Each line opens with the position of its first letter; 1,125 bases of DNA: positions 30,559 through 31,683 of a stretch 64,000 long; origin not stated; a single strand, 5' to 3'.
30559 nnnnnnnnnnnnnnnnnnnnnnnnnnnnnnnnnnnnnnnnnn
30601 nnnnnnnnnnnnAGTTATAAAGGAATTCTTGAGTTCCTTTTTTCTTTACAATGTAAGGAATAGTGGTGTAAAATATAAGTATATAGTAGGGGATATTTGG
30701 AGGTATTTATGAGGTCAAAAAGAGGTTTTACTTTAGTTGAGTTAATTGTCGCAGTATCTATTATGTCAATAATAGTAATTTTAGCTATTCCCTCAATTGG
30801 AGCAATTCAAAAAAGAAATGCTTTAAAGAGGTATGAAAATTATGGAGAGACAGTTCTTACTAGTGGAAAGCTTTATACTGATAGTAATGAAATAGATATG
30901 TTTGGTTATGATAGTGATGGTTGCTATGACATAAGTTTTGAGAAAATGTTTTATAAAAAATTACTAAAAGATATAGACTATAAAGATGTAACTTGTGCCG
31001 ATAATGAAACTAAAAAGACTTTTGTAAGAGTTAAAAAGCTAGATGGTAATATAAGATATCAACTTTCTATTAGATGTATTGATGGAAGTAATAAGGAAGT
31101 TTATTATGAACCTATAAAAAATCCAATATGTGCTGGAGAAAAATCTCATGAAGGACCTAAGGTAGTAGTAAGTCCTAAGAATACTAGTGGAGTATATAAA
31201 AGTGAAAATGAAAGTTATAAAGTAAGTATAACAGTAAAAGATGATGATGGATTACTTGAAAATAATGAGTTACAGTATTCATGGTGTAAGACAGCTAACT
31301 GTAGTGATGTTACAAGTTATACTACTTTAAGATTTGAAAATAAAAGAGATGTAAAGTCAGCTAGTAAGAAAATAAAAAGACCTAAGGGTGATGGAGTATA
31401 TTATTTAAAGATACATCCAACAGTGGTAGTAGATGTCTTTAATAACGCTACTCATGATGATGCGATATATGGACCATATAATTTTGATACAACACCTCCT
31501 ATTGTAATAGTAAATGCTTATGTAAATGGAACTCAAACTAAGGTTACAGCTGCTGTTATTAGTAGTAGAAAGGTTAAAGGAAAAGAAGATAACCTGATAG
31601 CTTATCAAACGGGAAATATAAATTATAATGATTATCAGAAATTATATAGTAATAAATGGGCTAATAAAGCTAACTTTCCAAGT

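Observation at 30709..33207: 836-aa type IV pilin-like protein with repeat domains and a 14-Cys tail, no pilus genes nearby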

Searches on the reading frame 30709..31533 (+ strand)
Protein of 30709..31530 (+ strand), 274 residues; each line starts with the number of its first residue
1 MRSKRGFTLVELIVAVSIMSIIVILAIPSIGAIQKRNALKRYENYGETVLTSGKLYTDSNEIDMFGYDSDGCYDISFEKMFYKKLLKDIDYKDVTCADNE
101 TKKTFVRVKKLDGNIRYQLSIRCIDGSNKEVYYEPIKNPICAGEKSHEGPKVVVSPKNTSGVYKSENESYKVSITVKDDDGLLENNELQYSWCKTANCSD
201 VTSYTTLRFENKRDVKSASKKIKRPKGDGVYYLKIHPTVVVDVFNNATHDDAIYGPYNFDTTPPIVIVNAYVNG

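Call 27: find_related_loci(query=A2, collection=genome_contigs, flank=10000)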
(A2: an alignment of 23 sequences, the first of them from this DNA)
Query A2 (246 aa) in genome_contigs; peptide patterns used: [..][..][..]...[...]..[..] (x = any residue, [..] = any of these).
48 stretches matched a pattern; 38 encode a relative of the query (tblastn E <= 1e-3); 36 distinct loci.
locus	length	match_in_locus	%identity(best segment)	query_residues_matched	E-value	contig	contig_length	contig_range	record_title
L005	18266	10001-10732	69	1-242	2e-112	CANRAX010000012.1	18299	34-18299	MAG: uncultured Bacilli bacterium isolate Lapin-016__bin45 genome assembly, contig: Lapin-016__NODE_2696_length_18299_co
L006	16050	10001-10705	64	1-235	6e-100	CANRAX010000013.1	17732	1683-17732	MAG: uncultured Bacilli bacterium isolate Lapin-016__bin45 genome assembly, contig: Lapin-016__NODE_2799_length_17732_co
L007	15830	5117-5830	63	1-235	7e-96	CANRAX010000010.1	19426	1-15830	MAG: uncultured Bacilli bacterium isolate Lapin-016__bin45 genome assembly, contig: Lapin-016__NODE_2464_length_19426_co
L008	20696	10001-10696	48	1-235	2e-67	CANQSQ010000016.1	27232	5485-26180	MAG: uncultured Bacilli bacterium isolate Lapin-026__bin111 genome assembly, contig: Lapin-026__NODE_1930_length_27232_c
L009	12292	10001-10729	37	1-243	4e-40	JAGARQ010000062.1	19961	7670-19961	MAG: Bacilli bacterium isolate RGIG8711 Water_deer_Colon-3__c530217, whole genome shotgun sequence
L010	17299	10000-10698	36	1-235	5e-38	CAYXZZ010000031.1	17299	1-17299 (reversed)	MAG TPA_asm: uncultured Mycoplasma sp. isolate SRP315200_co2_747 genome assembly, contig: NODE_3366_length_17299_cov_15.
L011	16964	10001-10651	39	1-208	2e-37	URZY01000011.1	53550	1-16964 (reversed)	uncultured Tenericutes bacterium isolate UMGS1513 genome assembly, contig: NODE_181_length_53550_cov_70.186989, whole ge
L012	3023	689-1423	36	4-237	5e-37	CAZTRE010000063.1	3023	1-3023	MAG TPA_asm: uncultured Mycoplasma sp. isolate SRP287540_co1_217 genome assembly, contig: NODE_35454_length_3023_cov_14.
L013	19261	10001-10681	37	4-236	1e-35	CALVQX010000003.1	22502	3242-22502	MAG: uncultured Bacilli bacterium isolate E07__bin200 genome assembly, contig: E07__k127_5022085, whole genome shotgun s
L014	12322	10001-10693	37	1-237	5e-33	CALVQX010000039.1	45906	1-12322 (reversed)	MAG: uncultured Bacilli bacterium isolate E07__bin200 genome assembly, contig: E07__k127_6407040, whole genome shotgun s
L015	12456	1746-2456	34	8-235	3e-34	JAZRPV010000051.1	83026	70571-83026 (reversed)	MAG: Bacilli bacterium isolate T1900045371_YK20190061.MAGScoT_cleanbin_000010 SGB_6857_k141_112859, whole genome shotgun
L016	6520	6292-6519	75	1-76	1e-32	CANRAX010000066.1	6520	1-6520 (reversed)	MAG: uncultured Bacilli bacterium isolate Lapin-016__bin45 genome assembly, contig: Lapin-016__NODE_11078_length_6520_co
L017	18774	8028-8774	35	8-246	3e-38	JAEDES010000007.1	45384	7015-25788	MAG: Bacilli bacterium isolate MAG064 NODE_367_length_45384_cov_10.526374, whole genome shotgun sequence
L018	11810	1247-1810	37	4-184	4e-32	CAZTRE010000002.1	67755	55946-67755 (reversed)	MAG TPA_asm: uncultured Mycoplasma sp. isolate SRP287540_co1_217 genome assembly, contig: NODE_321_length_67755_cov_27.3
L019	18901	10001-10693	36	1-235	5e-34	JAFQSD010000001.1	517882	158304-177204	MAG: Bacilli bacterium isolate RGIG2101 Goat_Colon-3__c54032, whole genome shotgun sequence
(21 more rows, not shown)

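Call 37: search_protein_families(library=ncbifam, proteins=[L008:586-2754:-, L008:2851-3381:+, L008:3381-3968:+, L008:3965-4897:-, L008:4888-5940:+], max_evalue=0.01)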
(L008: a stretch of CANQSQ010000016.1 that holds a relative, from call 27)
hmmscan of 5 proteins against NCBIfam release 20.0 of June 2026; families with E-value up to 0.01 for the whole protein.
L008:586-2754:- (722 aa): 16 families
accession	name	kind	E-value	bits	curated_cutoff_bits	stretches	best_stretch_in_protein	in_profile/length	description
TIGR02533.1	type_II_gspE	equivalog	4.6e-137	457.6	630.25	1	25-408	106-485/486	type II secretion system ATPase GspE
TIGR02538.1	type_IV_pilB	equivalog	3.3e-129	432.1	675.65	1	25-409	178-562/564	type IV-A pilus assembly ATPase PilB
NF007755.0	PRK10436.1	equivalog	6.7e-124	414.1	617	1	24-413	81-463/465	type II secretion system protein GspE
NF053534.1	T4PilAsmATPsTfpB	equivalog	1.7e-111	373.4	850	1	23-409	196-582/584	type IV pilus assembly ATPase TfpB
NF041000.1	ATPase_ComGA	equivalog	5.7e-79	264.9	300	1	35-299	3-266/267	competence type IV pilus ATPase ComGA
TIGR01420.1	pilT_fam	subfamily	4.6e-49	167.5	319.1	1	35-299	5-269/343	PilT/PilU family type 4a pilus ATPase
TIGR02525.1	plasmid_TraJ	equivalog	3.2e-25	88.9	368.3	1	161-278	148-272/372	plasmid transfer ATPase TraJ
TIGR02524.1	dot_icm_DotB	equivalog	5.5e-20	71.9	463.3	1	160-277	132-258/358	Dot/Icm type IV secretion system ATPase DotB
TIGR02788.1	VirB11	equivalog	5.2e-15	55.3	249.95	1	165-280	147-267/308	P-type DNA transfer ATPase VirB11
TIGR02782.1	TrbB_P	equivalog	2.7e-14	53.2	304.55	1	165-276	139-253/303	P-type conjugative transfer ATPase TrbB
NF058587.1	archaellum_moto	equivalog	7e-14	51.5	550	1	165-276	278-394/527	archaellum flagellar ATPase motor FlaI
NF010469.0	PRK13894.1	subfamily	4.4e-13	49.3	508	1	164-276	151-265/320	conjugal transfer ATPase TrbB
TIGR03819.1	heli_sec_ATPase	hypoth_equivalog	2.3e-12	46.7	373.15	1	76-275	95-297/340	TadA family conjugal transfer-associated ATPase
NF010407.0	PRK13833.1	subfamily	1.8e-11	44.1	499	1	165-280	147-264/323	conjugal transfer protein TrbB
NF010425.0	PRK13851.1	equivalog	1.5e-09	37.2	461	1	150-276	150-281/344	type IV secretion system protein VirB11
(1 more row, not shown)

L008:2851-3381:+ (176 aa): 0 families

L008:3381-3968:+ (195 aa): 1 family
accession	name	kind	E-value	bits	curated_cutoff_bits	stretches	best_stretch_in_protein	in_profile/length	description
NF041013.1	T4P_ComGE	equivalog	0.0048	17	49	0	5-47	2-44/83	competence type IV pilus minor pilin ComGE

L008:3965-4897:- (310 aa): 1 family
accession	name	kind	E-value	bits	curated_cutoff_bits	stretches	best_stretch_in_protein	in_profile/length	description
TIGR02871.1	spore_ylbJ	equivalog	1.4e-28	99.9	304.65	1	24-308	3-323/363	sporulation integral membrane protein YlbJ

L008:4888-5940:+ (350 aa): 6 families
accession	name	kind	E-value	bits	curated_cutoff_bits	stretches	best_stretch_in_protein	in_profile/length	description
NF041438.1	SepM_fam_S16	equivalog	1.1e-43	149.6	200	1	33-345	12-339/340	SepM family pheromone-processing serine protease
TIGR02902.1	spore_lonB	equivalog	2.9e-08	32.8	723.3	1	221-343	412-529/531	ATP-dependent protease LonB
TIGR02903.1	spore_lon_C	equivalog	7.7e-06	24.7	678.8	1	247-343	524-613/615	Lon family ATP-dependent protease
TIGR02037.1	degP_htrA_DO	subfamily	0.00023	20.2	416.2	1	161-218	275-332/434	Do family serine endopeptidase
TIGR00764.1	lon_rel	equivalog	0.00045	18.9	516.6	1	272-343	522-591/608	ATP-dependent protease LonB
TIGR00763.1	lon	equivalog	0.001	17.6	608.05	1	247-342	700-792/795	endopeptidase La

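Call 40: search_solved_structures(query=A2, max_evalue=10, show_alignments=2)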
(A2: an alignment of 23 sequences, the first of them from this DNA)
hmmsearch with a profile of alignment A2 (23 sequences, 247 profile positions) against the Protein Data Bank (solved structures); distinct sequences matched with E-value up to 10: 1.
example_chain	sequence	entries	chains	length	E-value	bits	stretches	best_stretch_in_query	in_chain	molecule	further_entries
2m38_A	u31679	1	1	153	0.35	13.6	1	46-88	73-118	Ankyrin repeat and sterile alpha motif domain-containing protein 1B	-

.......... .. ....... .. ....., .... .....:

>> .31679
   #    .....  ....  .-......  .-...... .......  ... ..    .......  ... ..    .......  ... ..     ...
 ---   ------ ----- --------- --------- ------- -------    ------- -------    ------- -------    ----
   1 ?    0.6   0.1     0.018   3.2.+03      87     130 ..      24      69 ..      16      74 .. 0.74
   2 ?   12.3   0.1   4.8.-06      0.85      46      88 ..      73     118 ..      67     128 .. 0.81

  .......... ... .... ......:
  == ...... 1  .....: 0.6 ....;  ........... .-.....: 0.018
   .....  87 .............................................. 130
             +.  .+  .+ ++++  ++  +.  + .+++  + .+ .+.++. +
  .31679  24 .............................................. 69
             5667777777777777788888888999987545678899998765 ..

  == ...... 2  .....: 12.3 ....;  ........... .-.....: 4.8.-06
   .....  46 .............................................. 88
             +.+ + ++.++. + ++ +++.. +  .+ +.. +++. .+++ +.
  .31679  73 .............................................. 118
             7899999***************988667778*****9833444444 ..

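Call 44: search_protein_representatives(protein=window:30709-31530:+)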
Query: 274 residues. Proteins with E-value up to 0.001 (for the whole library): 1025; up to 1e-10: 551; up to 1e-30: 85. The best 150 are listed.
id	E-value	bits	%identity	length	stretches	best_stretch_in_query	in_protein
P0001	4.3e-179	609.6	100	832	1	1-274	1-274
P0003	3.8e-112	390.2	68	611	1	3-271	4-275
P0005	1.0e-110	385.5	67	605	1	3-265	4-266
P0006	1.6e-103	361.9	63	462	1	4-273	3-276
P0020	2.2e-75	269.6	51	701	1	2-267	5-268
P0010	5.4e-73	261.8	50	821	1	4-265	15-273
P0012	2.2e-71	256.5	47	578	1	3-265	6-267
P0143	4.3e-54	199.8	41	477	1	2-267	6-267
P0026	5.0e-52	193.1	43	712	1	3-271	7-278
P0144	2.8e-51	190.6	41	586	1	4-269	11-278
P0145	1.2e-50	188.6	40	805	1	1-266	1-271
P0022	2.2e-50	187.7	41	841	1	3-272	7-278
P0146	1.3e-49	185.1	41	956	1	9-264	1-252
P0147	1.6e-49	184.9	46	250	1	2-250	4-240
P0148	2.2e-48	181.2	40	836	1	3-272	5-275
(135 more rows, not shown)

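Call 47: find_homologous_proteins(query=L008:1500-2754:-, max_evalue=1e-40)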
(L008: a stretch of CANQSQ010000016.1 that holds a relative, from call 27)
Query L008:1500-2754:- (418 aa): 8000 proteins with E <= 1e-40 among 8000 candidates; the best 120 are listed.
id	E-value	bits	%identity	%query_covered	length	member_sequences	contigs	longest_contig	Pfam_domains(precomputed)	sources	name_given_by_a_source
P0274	1.3e-274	928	100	100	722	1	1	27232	PF00437.27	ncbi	-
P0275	1.3e-258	875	94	100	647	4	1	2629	PF00437.27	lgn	-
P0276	2.0e-258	875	94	100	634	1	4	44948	PF00437.27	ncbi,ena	-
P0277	2.7e-258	874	94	100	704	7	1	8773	PF00437.27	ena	-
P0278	2.4e-256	868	93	100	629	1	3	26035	PF00437.27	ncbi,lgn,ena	-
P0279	3.8e-252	854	90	100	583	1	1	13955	PF00437.27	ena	-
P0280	4.2e-252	854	90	100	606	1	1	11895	PF00437.27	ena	-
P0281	4.6e-252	854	89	100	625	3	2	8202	PF00437.27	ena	-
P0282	4.6e-252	854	90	100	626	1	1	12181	PF00437.27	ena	-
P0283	4.7e-252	854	90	100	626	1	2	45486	PF00437.27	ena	-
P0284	1.3e-251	852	89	100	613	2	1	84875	PF00437.27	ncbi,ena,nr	ncbi:MAG: Flp pilus assembly complex ATPase component TadA [Bacilli bacterium]|nr:Flp pilus assembly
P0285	4.5e-251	851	89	100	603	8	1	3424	PF00437.27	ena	-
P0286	7.2e-251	850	91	100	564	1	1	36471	PF00437.27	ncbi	-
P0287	1.2e-250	849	90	100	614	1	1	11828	PF00437.27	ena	-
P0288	1.6e-250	849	90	100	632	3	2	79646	PF00437.27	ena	-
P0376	1.3e-245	833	88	100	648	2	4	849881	PF00437.27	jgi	-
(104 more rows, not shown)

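Call 48: find_encoding_contigs(protein=P0376, flank=10000, max_places=1)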
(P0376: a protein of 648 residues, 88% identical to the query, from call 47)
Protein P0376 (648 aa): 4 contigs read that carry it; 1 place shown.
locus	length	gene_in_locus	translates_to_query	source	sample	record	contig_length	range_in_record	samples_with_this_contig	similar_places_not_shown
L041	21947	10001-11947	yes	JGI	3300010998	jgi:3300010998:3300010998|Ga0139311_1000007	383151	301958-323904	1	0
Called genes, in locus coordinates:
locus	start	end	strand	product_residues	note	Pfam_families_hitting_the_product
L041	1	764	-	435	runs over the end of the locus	-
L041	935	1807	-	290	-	PF00781:DAGK_cat, PF19279:YegS_C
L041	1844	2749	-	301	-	PF02588:YitT_membrane, PF10035:DUF2179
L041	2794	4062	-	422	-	PF00672:HAMP (weak), PF00512:HisKA, PF02518:HATPase_c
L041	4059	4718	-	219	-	PF00072:Response_reg, PF00486:Trans_reg_C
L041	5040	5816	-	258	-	-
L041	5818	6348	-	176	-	-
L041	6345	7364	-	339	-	PF13180:PDZ_2, PF05362:Lon_C (weak)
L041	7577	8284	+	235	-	-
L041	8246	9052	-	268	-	-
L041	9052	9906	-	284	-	-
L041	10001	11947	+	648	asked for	PF00437:T2SSE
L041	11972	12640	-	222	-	PF02223:Thymidylate_kin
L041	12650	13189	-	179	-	-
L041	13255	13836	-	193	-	-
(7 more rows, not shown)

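Call 49: find_encoding_contigs(protein=P0284, flank=10000, max_places=1)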
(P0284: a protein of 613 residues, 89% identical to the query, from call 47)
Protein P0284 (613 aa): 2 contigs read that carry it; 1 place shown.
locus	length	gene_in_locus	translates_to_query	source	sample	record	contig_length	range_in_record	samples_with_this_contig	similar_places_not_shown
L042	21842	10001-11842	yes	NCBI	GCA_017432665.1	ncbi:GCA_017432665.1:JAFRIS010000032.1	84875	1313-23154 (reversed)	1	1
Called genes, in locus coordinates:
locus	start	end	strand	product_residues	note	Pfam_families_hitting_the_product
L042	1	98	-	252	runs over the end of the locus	PF00106:adh_short, PF08659:KR, PF13460:NAD_binding_10 (weak), PF13561:adh_short_C2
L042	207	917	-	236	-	-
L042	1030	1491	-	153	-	-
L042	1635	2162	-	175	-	-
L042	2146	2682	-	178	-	PF06210:DUF1003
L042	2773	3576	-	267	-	PF20434:BD-FAE (weak), PF07859:Abhydrolase_3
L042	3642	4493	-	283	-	PF01553:Acyltransferase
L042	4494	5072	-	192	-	PF01553:Acyltransferase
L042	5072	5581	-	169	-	PF24703:DUF7666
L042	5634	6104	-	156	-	PF02464:CinA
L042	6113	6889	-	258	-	-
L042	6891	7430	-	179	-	PF06941:NT5C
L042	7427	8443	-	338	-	PF13180:PDZ_2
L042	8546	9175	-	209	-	-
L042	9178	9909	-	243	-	-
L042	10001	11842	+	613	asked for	PF00437:T2SSE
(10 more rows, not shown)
